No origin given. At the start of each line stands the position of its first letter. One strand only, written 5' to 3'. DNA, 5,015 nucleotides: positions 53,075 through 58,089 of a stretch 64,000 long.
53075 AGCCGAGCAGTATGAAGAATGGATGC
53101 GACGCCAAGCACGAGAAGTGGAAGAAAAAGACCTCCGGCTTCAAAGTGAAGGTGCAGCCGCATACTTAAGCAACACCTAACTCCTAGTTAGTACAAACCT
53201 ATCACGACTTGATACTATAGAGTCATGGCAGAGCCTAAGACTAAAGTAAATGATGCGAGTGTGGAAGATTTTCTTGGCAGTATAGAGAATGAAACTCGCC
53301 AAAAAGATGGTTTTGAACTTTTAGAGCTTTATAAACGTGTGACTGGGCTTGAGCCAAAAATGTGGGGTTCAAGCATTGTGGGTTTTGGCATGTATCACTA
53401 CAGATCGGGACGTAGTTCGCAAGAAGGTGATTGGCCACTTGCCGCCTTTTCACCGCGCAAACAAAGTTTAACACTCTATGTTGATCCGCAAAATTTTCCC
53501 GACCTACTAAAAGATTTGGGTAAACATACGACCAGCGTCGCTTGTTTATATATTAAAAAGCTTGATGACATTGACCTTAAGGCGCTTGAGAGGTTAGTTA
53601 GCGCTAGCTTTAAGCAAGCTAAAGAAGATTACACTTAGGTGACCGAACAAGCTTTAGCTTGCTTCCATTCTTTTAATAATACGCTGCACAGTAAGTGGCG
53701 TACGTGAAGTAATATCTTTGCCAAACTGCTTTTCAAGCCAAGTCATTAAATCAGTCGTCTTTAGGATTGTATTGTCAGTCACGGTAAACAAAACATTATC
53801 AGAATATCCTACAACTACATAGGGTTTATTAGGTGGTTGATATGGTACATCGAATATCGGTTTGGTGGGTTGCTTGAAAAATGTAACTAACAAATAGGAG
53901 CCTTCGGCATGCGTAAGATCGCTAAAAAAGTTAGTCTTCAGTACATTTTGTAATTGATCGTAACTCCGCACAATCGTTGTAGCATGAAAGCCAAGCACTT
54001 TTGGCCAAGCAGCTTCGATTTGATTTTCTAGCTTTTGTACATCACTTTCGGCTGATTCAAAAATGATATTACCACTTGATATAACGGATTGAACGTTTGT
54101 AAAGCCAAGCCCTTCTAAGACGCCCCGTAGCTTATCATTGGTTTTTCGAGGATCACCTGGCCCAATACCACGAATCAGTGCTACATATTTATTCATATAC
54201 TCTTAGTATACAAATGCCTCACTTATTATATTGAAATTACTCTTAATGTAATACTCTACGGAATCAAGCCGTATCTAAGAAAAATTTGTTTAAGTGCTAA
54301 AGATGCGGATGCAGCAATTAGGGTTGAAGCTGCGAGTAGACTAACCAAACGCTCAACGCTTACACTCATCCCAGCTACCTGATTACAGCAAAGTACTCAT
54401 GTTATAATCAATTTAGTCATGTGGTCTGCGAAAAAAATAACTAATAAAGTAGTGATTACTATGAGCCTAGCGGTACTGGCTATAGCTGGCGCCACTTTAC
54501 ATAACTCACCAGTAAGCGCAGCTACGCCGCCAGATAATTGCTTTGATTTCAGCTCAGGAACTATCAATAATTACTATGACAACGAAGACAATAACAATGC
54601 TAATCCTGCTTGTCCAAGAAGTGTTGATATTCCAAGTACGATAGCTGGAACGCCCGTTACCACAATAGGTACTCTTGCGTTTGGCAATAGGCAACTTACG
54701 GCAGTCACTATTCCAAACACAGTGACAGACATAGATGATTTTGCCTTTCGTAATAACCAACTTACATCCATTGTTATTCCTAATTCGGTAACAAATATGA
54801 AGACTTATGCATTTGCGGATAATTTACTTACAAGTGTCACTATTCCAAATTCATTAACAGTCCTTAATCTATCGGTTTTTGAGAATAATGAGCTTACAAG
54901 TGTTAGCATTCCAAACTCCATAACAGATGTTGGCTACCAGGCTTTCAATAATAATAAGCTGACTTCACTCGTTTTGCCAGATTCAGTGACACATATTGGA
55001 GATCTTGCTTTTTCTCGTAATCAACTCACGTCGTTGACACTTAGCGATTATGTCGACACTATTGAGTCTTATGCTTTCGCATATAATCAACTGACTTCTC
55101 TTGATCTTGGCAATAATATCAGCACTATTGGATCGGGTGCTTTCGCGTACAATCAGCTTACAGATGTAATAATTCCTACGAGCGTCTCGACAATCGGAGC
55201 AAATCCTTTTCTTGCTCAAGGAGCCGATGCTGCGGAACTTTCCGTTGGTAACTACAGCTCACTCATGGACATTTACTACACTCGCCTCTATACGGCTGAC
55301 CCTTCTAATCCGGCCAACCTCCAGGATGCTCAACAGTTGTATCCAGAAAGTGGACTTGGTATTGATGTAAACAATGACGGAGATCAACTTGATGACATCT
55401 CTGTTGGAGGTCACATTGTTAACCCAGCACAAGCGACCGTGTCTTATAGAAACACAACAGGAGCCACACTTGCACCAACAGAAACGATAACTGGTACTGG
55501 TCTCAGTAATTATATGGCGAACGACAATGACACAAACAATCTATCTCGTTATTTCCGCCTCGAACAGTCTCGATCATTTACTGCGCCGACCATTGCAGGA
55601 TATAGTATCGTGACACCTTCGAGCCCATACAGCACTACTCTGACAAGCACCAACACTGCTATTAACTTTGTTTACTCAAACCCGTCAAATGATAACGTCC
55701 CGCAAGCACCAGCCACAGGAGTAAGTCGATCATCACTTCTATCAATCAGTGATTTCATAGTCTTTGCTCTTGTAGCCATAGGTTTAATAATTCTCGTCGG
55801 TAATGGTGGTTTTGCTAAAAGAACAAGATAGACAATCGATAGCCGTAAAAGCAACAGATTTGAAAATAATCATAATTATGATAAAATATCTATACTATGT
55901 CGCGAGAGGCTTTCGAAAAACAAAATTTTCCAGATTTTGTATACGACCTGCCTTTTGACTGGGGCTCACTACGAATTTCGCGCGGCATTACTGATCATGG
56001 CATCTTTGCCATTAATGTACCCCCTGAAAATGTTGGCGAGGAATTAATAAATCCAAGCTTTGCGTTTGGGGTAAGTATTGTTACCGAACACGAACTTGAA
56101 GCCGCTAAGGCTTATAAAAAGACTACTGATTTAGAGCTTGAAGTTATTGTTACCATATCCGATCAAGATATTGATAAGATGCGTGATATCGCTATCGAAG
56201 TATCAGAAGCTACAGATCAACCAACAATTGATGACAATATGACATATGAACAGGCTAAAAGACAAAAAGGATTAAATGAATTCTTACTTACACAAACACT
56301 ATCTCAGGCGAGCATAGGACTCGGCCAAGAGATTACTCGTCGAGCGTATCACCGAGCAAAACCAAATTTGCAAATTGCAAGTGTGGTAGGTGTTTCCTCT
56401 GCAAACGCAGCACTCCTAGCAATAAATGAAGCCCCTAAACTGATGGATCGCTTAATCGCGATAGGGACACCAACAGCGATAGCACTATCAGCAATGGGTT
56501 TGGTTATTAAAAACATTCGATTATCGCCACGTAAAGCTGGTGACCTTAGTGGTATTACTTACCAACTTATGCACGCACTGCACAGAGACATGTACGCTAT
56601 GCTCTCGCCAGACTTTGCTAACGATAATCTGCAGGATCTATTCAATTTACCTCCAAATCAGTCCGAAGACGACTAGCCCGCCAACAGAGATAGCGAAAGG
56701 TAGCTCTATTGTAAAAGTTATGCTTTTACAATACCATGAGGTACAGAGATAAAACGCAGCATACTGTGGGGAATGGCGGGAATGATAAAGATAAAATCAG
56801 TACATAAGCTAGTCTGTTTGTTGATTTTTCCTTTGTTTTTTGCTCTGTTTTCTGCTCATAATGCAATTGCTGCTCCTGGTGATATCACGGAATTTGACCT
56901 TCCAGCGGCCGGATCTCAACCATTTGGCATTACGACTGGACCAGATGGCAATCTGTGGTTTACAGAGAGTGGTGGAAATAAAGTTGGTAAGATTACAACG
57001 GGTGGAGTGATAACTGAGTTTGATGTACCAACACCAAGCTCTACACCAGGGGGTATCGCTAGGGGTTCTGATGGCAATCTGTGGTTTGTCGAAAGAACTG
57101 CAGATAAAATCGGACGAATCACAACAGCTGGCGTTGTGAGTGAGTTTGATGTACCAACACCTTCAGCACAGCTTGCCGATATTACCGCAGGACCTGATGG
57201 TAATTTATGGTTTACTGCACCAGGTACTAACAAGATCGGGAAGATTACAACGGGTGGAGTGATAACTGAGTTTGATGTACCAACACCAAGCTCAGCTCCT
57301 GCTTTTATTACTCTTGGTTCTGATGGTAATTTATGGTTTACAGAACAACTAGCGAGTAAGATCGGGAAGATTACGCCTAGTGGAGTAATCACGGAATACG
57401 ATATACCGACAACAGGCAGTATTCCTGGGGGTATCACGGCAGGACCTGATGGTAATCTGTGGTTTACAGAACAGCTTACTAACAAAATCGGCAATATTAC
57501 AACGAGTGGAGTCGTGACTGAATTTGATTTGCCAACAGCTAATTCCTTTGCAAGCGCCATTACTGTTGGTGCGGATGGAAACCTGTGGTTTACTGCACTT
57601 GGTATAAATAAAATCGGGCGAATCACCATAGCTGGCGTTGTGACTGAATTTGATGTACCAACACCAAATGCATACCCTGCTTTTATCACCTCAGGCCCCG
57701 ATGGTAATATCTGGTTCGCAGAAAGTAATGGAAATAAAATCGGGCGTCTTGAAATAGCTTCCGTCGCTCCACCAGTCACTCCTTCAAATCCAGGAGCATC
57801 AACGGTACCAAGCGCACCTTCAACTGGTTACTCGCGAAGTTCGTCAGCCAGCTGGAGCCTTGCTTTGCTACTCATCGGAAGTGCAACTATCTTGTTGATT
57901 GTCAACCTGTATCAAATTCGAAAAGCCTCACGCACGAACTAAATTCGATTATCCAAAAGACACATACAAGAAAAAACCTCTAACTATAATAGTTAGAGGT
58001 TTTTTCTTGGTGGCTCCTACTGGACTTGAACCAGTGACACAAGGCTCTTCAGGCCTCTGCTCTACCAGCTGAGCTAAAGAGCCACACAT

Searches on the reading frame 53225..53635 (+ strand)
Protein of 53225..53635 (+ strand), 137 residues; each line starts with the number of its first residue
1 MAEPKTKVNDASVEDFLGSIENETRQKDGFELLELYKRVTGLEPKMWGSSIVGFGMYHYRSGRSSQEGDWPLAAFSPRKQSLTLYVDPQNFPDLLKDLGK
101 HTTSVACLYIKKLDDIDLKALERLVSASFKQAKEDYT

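Call 56: search_protein_families(library=pfam, proteins=[window:53225-53635:+], max_evalue=0.001)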
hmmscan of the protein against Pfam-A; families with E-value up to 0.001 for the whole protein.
window:53225-53635:+ (137 aa): 1 family
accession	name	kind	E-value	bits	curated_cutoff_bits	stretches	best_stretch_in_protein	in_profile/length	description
PF08818.16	DUF1801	-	1.5e-11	45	27.2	1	25-127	1-83/85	Domain of unknown function (DU1801)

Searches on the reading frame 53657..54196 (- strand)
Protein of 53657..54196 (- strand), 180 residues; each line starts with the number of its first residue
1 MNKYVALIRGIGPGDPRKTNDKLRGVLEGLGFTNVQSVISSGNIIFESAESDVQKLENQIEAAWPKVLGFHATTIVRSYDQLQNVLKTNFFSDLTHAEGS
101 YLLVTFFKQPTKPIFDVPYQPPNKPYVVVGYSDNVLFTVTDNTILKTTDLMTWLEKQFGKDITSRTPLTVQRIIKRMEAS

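Call 56: search_protein_families(library=pfam, proteins=[window:53657-54196:-], max_evalue=0.001)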
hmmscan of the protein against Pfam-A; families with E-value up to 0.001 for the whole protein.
window:53657-54196:- (180 aa): 1 family
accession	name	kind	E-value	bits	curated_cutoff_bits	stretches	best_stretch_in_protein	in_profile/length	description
PF08002.16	DUF1697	-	3.5e-27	95.9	24.4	1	1-112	1-112/137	Protein of unknown function (DUF1697)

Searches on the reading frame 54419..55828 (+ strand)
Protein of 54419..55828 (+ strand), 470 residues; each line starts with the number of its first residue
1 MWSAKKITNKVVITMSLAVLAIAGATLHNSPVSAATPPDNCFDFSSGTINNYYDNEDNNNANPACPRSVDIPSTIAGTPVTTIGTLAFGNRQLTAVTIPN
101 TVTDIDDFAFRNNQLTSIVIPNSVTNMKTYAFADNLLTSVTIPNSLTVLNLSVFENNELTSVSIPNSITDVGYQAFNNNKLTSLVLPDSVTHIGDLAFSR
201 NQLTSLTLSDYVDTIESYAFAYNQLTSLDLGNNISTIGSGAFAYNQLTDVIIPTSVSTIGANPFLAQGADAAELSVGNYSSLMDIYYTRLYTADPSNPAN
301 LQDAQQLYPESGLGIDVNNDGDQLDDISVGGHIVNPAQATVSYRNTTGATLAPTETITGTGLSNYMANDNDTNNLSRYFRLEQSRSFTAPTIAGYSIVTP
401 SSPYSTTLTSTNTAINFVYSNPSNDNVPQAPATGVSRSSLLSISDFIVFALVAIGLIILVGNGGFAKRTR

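Call 56: search_protein_families(library=pfam, proteins=[window:54419-55828:+], max_evalue=0.001)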
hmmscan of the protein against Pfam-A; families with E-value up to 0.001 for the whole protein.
window:54419-55828:+ (470 aa): 4 families
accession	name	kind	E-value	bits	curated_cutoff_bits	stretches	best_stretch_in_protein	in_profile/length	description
PF13306.12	LRR_5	-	3.5e-51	172.8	27.7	2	152-264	6-120/127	BspA type Leucine rich repeat region (6 copies)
PF05725.18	FNIP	-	5.2e-06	26.9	21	0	137-169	5-37/44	FNIP Repeat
PF06458.18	MucBP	-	0.00023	22.3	23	1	340-419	3-62/63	MucBP domain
PF12799.13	LRR_4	-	0.0006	20.4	27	0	202-237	2-39/44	Leucine Rich repeats (2 copies)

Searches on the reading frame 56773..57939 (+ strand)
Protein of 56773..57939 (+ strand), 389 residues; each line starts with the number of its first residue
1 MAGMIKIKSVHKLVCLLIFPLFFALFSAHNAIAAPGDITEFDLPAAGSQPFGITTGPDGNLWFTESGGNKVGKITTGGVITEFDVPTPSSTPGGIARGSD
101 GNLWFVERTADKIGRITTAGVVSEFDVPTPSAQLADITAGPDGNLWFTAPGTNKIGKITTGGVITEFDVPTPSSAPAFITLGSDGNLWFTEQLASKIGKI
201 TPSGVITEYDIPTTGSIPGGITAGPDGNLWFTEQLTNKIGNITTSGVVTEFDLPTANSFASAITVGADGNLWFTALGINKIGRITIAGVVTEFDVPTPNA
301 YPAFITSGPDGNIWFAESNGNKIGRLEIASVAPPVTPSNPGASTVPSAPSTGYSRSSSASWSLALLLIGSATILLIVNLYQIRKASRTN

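Call 56: search_protein_families(library=pfam, proteins=[window:56773-57939:+], max_evalue=0.001)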
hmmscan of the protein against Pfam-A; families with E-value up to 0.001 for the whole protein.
window:56773-57939:+ (389 aa): 6 families
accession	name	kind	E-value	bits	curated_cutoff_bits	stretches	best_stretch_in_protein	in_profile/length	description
PF24684.1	Vgb_lyase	-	2.9e-112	374.6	50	2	169-328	50-209/290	Virginiamycin B lyase family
PF07494.17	Reg_prop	-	3.4e-13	48.5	20.4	0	257-274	4-21/24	Two component regulator propeller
PF08450.18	SGL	-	1.8e-09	38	26.3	0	263-310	189-236/246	SMP-30/Gluconolactonase/LRE-like region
PF10749.14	DUF2534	-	2.6e-08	34.4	22.4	0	71-89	26-44/80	Protein of unknown function (DUF2534)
PF05720.17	Dicty_CAD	-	6.5e-07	29.7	23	0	169-214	17-65/82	Cell-cell adhesion domain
PF01436.27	NHL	-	0.00034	20.9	20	0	300-323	2-25/28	NHL repeat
